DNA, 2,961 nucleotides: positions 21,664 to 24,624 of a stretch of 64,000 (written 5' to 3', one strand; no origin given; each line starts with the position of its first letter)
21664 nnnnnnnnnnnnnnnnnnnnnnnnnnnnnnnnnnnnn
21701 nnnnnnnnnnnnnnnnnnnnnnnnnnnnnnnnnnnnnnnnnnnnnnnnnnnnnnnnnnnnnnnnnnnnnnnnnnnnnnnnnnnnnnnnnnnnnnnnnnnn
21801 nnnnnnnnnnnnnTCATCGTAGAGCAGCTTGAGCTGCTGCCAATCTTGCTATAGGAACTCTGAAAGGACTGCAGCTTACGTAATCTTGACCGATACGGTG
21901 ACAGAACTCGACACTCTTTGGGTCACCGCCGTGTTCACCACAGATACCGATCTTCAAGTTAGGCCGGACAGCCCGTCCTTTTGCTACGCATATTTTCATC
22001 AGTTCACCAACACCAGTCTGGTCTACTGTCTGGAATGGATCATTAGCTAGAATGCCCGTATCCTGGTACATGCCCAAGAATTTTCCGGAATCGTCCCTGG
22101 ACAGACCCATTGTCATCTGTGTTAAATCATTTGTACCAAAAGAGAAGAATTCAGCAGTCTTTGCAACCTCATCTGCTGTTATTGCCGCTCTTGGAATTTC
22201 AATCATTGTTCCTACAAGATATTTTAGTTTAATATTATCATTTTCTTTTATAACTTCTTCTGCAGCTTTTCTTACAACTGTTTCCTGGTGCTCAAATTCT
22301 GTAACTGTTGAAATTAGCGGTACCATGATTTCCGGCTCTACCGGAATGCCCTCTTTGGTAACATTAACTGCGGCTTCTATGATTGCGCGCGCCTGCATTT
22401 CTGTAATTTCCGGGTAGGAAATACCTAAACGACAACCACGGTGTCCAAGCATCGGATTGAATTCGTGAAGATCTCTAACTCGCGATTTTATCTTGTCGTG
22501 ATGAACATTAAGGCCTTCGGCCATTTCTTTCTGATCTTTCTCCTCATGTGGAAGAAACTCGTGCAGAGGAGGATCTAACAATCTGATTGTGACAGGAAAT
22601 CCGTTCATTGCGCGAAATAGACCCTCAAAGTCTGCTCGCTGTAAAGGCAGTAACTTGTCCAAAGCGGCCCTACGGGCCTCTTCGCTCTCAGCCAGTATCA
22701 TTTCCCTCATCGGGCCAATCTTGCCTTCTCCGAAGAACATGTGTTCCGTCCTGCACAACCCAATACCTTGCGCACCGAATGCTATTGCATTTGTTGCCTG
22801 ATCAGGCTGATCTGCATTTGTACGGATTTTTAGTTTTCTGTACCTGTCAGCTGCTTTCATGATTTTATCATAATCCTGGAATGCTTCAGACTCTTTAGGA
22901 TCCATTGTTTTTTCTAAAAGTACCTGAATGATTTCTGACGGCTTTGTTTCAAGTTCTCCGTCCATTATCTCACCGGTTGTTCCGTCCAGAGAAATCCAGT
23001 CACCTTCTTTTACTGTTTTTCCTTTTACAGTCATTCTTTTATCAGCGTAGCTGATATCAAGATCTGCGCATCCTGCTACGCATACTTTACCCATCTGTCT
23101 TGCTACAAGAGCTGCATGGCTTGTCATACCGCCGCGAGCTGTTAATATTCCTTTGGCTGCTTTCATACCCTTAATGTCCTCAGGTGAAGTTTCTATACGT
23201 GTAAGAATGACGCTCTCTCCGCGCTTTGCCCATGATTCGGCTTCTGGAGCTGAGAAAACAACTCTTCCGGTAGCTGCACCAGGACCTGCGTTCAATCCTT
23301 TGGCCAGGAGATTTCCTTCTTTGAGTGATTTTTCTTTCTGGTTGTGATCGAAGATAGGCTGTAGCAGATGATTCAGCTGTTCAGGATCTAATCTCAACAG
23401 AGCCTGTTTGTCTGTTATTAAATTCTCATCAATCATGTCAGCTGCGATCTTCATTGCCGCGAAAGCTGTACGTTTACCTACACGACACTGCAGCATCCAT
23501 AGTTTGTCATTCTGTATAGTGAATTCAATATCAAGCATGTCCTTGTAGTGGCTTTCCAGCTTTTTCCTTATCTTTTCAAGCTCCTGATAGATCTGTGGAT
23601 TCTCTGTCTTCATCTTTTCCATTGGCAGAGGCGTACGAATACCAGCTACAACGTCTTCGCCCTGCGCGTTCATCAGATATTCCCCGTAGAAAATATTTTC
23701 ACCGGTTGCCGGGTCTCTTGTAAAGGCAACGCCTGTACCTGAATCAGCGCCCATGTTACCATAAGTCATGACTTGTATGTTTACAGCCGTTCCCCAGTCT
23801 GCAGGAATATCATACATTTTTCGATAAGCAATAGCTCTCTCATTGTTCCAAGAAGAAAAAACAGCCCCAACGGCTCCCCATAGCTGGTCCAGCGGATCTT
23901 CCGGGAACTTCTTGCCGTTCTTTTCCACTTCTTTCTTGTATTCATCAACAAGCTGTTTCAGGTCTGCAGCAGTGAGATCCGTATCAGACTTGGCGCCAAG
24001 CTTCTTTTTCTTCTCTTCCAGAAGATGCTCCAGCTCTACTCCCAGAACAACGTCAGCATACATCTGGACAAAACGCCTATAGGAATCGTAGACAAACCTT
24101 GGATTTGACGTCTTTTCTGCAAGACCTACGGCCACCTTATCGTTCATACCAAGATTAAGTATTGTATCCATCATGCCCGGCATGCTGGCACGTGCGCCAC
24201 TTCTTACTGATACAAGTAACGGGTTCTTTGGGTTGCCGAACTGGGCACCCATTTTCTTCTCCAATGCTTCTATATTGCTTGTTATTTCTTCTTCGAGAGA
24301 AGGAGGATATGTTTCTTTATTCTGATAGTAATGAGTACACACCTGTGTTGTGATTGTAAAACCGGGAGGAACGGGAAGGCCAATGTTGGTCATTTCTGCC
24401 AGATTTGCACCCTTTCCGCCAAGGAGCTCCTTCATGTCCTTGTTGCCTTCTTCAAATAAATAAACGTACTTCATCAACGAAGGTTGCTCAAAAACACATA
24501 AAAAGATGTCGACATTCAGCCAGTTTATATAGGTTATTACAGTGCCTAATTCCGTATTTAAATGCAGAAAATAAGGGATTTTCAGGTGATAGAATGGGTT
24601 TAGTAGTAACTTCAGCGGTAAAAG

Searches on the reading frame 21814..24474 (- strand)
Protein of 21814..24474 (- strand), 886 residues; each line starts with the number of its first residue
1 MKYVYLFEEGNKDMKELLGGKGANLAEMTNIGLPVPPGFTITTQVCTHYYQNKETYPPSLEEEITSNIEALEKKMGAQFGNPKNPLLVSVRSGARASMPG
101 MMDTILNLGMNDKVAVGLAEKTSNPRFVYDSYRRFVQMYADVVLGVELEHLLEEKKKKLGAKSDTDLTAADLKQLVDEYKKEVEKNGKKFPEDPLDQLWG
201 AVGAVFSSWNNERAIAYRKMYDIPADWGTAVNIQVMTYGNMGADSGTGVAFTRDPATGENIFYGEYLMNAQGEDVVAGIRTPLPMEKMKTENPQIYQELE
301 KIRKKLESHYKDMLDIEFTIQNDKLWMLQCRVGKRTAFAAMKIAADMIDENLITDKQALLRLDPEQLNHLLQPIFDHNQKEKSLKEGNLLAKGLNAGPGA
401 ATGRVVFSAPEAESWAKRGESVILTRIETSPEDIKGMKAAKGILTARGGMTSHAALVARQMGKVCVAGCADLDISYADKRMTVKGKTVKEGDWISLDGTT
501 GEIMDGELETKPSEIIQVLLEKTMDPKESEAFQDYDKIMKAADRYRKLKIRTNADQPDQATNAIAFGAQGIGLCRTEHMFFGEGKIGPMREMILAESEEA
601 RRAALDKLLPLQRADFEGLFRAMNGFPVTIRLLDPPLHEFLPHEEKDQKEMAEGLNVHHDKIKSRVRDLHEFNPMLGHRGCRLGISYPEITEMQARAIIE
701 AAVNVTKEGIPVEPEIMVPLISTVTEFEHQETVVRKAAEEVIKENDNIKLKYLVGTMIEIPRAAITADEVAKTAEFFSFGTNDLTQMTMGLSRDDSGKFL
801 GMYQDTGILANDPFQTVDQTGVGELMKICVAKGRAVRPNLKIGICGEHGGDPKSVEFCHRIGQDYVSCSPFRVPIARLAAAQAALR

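Call 30: search_protein_families(library=pfam, proteins=[window:21814-24474:-], max_evalue=0.00001)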
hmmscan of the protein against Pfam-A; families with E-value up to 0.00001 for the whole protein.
window:21814-24474:- (886 aa): 3 families
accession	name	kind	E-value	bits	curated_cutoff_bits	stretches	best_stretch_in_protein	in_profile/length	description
PF02896.24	PEP-utilizers_C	-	9.5e-84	281.4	22.8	1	534-883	6-291/293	PEP-utilising enzyme, PEP-binding domain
PF01326.24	PPDK_N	-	5.4e-59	200.6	27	3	60-283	77-218/328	Pyruvate phosphate dikinase, AMP/ATP-binding domain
PF00391.29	PEP-utilizers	-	1.4e-22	79.5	23.1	1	420-501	3-72/72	PEP-utilising enzyme, mobile domain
